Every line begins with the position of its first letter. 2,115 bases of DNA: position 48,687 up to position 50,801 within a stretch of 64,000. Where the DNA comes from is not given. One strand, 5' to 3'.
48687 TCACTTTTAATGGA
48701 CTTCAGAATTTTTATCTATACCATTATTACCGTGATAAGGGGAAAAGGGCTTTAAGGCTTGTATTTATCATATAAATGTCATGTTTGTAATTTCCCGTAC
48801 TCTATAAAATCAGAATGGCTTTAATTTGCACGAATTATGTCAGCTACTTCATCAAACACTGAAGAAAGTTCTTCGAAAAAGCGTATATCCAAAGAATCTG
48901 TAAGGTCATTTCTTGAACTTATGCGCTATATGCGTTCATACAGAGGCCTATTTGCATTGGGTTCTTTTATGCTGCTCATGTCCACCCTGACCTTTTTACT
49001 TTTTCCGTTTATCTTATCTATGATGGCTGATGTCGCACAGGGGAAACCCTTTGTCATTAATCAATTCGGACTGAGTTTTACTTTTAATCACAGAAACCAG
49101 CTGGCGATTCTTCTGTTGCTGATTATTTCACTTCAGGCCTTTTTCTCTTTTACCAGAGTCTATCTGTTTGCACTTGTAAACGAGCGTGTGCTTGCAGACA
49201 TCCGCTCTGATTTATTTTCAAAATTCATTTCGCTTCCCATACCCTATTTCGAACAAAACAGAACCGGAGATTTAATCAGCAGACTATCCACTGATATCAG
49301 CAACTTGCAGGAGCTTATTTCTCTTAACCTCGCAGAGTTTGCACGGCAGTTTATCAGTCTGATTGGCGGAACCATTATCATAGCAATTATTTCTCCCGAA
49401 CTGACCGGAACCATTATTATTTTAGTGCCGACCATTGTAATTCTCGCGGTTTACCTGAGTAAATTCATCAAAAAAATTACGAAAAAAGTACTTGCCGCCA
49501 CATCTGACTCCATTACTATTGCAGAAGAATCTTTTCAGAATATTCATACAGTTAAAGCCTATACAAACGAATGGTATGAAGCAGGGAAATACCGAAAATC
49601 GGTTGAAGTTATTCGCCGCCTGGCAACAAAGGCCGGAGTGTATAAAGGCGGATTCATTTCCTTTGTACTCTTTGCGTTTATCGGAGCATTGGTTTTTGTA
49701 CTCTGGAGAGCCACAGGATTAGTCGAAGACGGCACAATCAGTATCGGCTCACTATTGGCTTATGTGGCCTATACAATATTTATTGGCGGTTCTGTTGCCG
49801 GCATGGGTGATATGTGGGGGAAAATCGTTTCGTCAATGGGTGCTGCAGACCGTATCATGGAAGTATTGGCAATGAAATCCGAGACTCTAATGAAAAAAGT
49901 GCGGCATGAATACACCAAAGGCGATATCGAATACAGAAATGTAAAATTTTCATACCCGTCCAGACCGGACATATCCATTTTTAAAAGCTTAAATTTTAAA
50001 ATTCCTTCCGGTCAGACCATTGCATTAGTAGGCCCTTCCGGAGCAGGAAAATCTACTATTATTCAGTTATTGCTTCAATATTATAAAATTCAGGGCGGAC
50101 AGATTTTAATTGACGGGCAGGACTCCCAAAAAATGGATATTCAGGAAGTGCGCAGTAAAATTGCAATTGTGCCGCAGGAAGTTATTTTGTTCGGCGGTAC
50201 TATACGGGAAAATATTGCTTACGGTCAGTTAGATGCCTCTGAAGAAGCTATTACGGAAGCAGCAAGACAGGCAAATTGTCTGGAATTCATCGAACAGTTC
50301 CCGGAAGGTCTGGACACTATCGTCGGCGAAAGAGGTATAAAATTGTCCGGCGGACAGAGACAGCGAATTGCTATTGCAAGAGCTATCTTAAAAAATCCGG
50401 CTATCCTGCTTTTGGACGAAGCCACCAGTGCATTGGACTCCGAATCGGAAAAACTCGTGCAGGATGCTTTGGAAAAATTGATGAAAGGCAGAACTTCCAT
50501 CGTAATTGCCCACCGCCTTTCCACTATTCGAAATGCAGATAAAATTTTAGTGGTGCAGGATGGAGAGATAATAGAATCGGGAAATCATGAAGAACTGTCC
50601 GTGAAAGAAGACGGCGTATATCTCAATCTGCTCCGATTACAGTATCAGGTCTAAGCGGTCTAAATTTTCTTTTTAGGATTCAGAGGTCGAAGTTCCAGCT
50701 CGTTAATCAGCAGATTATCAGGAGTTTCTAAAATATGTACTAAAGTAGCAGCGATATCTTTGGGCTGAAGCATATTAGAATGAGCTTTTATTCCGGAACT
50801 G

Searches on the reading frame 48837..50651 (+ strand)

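Call 73: search_protein_families(library=pfam, proteins=[window:48837-50651:+], max_evalue=0.00001)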
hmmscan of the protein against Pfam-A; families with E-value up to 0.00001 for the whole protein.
window:48837-50651:+ (605 aa): 4 families
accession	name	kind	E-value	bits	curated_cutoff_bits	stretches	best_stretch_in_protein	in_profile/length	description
PF00664.28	ABC_membrane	-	5.8e-51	174.2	28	1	41-319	3-273/274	ABC transporter transmembrane region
PF00005.33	ABC_tran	-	3.6e-35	122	25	1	383-531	2-137/137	ABC transporter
PF02463.25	SMC_N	-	1e-11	45.1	40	1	414-574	102-212/220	RecF/RecN/SMC N terminal domain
PF13191.12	AAA_16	-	8.7e-06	26.8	32.6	0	391-547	23-158/167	AAA ATPase domain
